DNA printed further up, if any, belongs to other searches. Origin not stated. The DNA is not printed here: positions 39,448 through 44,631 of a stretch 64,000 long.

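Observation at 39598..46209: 1627-aa MMPL/RND-type transporter with a hugely expanded ectodomain, in a PadR / surface protein / membrane-wHTH module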

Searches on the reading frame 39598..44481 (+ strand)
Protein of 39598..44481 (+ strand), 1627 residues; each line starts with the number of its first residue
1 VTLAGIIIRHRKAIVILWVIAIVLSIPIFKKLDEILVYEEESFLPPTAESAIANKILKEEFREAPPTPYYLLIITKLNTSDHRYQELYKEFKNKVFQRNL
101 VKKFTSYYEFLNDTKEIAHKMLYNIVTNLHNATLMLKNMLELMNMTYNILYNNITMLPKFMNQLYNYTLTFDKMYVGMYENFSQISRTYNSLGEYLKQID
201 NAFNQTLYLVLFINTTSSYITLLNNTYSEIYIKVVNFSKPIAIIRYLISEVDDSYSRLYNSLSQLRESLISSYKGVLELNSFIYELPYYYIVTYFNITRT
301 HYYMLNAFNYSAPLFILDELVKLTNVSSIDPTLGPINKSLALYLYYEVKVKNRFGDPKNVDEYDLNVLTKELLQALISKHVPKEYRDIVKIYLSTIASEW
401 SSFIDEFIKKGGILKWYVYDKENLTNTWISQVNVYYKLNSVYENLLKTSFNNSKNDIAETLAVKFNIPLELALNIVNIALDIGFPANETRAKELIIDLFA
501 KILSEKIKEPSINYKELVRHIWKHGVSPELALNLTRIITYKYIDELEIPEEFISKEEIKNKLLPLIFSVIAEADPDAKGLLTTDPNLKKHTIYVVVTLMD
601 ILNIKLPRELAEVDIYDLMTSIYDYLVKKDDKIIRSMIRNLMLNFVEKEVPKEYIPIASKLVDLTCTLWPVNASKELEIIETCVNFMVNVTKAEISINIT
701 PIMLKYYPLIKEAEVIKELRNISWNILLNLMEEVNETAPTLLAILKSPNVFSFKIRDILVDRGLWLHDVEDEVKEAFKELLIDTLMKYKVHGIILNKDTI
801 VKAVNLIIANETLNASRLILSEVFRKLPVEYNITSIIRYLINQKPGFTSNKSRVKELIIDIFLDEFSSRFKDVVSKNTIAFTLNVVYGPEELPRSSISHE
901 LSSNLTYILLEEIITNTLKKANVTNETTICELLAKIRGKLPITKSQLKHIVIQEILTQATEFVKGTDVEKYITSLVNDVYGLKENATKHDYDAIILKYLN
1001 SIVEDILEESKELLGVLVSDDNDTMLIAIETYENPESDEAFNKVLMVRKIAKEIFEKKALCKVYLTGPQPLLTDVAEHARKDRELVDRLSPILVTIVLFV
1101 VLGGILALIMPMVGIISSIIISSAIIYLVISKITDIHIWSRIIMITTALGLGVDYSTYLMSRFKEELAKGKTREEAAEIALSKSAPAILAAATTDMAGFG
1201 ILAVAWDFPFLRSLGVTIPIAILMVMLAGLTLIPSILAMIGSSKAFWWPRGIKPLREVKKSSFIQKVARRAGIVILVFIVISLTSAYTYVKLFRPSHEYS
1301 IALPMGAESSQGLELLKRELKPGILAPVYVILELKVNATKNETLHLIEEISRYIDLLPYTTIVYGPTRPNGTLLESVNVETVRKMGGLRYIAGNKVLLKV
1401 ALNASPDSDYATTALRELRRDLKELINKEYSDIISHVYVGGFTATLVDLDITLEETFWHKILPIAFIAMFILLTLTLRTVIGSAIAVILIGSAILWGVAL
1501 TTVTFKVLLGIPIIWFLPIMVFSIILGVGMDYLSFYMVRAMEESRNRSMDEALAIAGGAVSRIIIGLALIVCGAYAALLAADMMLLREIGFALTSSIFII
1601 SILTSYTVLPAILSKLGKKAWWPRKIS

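Call 3: search_protein_families(library=pfam, proteins=[window:39598-44481:+], max_evalue=0.01)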
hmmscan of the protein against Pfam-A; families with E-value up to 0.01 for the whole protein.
window:39598-44481:+ (1627 aa): 1 family
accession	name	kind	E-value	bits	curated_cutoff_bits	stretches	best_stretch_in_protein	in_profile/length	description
PF03176.21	MMPL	-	1.4e-63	215.3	20.5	2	966-1251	24-322/333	MMPL family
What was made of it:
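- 39598..44481 (+): Giant MMPL gene, 1627 aa. Pfam MMPL E 1.4e-63 (call 3).
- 42628..42852 (+): C-terminal beta-alpha-beta half of periplasmic domain 1 (about residues 1011-1085). The Pfam MMPL match starts at residue 966 (call 3).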

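Call 4: search_protein_families(library=ncbifam, proteins=[window:39598-44481:+], max_evalue=0.01)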
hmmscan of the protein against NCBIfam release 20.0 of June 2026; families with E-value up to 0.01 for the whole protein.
window:39598-44481:+ (1627 aa): 5 families
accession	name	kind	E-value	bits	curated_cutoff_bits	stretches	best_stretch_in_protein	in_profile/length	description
TIGR00833.1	actII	subfamily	7.1e-63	213.2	874.7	2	1016-1379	109-468/910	MMPL family RND transporter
TIGR00921.1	2A067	subfamily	1.2e-37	129.4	351.9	1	1006-1613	122-731/733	hydrophobe/amphiphile efflux-3 (HAE3) family transporter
NF052608.1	TrhMmycExpMmpL3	equivalog_domain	1.6e-21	76.3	1400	2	1014-1242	122-343/992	trehalose monomycolate exporter MmpL3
TIGR03480.1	HpnN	hypoth_equivalog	6.8e-19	67.4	751.85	1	1046-1287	233-464/862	hopanoid biosynthesis associated RND transporter like protein HpnN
NF045600.2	BstA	equivalog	1.8e-09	36.1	1400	1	1076-1299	280-495/903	sterol transporter cytoplasmic membrane protein BstA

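Call 5: find_homologous_proteins(query=window:39598-44481:+, max_evalue=0.001)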
Query window:39598-44481:+ (1627 aa): 5 proteins with E <= 0.001 among 8000 candidates.
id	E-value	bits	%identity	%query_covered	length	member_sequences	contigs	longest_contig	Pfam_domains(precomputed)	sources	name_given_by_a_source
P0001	0.0e+0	3515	100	100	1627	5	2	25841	PF03176.22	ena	-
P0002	0.0e+0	2193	60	100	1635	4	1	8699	PF03176.22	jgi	-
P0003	1.7e-31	127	27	31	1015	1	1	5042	PF03176.22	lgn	-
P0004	4.8e-20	89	31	9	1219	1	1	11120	PF03176.22,PF07883.18,PF00498.32,PF16697.11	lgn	-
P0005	8.4e-5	39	20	14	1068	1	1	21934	PF07044.18,PF03176.22,PF12349.15,PF02460.25,PF17131.12,PF02355.23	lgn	-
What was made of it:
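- Tried and rejected: Only one full-length homologue (call 5).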

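Call 6: find_encoding_contigs(protein=P0002, flank=10000)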
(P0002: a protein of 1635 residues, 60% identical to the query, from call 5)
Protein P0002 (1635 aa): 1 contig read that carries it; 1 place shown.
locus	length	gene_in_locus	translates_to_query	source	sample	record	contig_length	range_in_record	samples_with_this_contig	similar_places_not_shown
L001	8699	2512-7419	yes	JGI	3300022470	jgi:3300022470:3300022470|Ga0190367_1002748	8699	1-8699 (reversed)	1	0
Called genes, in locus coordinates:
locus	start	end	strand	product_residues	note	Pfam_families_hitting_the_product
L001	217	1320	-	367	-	PF04041:Glyco_hydro_130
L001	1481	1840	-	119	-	PF09868:DUF2095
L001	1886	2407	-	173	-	PF03551:PadR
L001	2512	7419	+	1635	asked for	PF03176:MMPL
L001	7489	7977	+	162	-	PF05942:PaREP1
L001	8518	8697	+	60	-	?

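Call 7: find_encoding_contigs(protein=P0001, flank=10000)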
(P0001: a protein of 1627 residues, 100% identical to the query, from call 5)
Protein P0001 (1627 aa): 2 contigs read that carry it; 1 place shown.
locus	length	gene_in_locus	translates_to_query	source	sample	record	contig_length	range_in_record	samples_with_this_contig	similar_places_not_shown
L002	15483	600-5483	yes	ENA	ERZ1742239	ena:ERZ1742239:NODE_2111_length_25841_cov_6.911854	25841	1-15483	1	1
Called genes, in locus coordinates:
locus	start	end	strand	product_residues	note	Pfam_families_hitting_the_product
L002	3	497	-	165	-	?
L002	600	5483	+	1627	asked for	PF03176:MMPL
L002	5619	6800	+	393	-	PF27854:Heavy_Cys_CGP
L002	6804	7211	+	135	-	-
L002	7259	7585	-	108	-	-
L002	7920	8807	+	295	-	-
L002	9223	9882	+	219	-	PF01917:Flagellin_arch-type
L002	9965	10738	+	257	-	-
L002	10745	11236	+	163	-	PF01917:Flagellin_arch-type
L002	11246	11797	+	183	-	PF01917:Flagellin_arch-type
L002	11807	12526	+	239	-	PF05625:PAXNEB (faint), PF06745:ATPase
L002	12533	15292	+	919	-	PF00437:T2SSE, PF14890:Intein_splicing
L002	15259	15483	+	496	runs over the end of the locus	PF00482:T2SSF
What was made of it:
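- On Heavy_Cys_CGP / CGP-CTERM-anchored Cys-rich protein (TIGR04292, PF27854), for the 393-aa neighbour: A precomputed PF27854 hit exists (call 7), so it is at most a distant relative.
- The same 1627-aa product is called on an independent ENA contig (call 7).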

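Call 11: find_related_loci(query=A1, collection=genome_contigs, flank=10000)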
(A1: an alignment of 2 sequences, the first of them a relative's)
Query A1 (1627 aa) in genome_contigs; peptide patterns used: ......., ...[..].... (x = any residue, [..] = any of these).
129 stretches matched a pattern; 1 encode a relative of the query (tblastn E <= 1e-3); 1 distinct loci.
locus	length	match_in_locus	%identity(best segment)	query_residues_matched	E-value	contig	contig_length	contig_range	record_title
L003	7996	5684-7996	49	1-897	0e+0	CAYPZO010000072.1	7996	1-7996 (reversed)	MAG TPA_asm: uncultured Desulfurococcales archaeon isolate SRP141559_co1_84 genome assembly, contig: NODE_5565_length_79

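Call 16: search_solved_structures(query=window:39598-44481:+, max_evalue=0.001)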
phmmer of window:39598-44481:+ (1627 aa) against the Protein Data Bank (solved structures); distinct sequences matched with E-value up to 0.001: 22.
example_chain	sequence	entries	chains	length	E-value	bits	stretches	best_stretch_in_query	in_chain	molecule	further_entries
9rfu_D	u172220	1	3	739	8.3e-32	113.1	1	1039-1625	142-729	Siderophore exporter MmpL5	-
9rgb_D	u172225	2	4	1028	3e-31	111.2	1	1040-1625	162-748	Siderophore exporter MmpL5,Green fluorescent protein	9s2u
9b43_A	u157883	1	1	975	2.7e-28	101.4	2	1043-1397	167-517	MmpL4 protein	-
9u4t_A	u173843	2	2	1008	3.2e-28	101.2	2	1043-1397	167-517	MmpL4 protein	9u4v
8zkp_A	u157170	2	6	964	8.8e-28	99.7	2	1040-1387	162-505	Siderophore exporter MmpL5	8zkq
9u51_A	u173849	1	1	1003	1e-27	99.5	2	1040-1387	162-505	Siderophore exporter MmpL5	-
9gi0_B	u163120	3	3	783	4.8e-27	97.3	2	1013-1376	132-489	Siderophore exporter MmpL4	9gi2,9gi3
9syt_A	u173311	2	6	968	1.1e-26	96.1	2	1013-1380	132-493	Siderophore exporter MmpL4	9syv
9syj_A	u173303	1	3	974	1.1e-26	96.1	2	1013-1380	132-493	Siderophore exporter MmpL4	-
9dp6_A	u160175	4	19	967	3e-23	84.7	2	1041-1395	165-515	MmpL5 protein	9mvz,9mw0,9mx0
9b46_A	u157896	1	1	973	3.1e-23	84.7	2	1041-1395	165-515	MmpL5 protein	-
6n40_A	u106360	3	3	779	1.1e-19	72.9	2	1062-1242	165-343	Membrane protein, MmpL family protein | Trehalose monomycolate exporter MmpL3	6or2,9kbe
8qkk_A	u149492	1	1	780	1.1e-19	72.9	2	1062-1242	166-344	Trehalose monomycolate exporter MmpL3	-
7k7m_A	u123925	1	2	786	1.1e-19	72.9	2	1062-1242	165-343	Drug exporters of the RND superfamily-like protein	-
7c2m_A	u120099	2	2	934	1.6e-19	72.4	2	1062-1242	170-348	Chimera of drug exporters of the RND superfamily-like protein and Endolysin | Drug exporters of the RND superfamily-like protein,Endolysin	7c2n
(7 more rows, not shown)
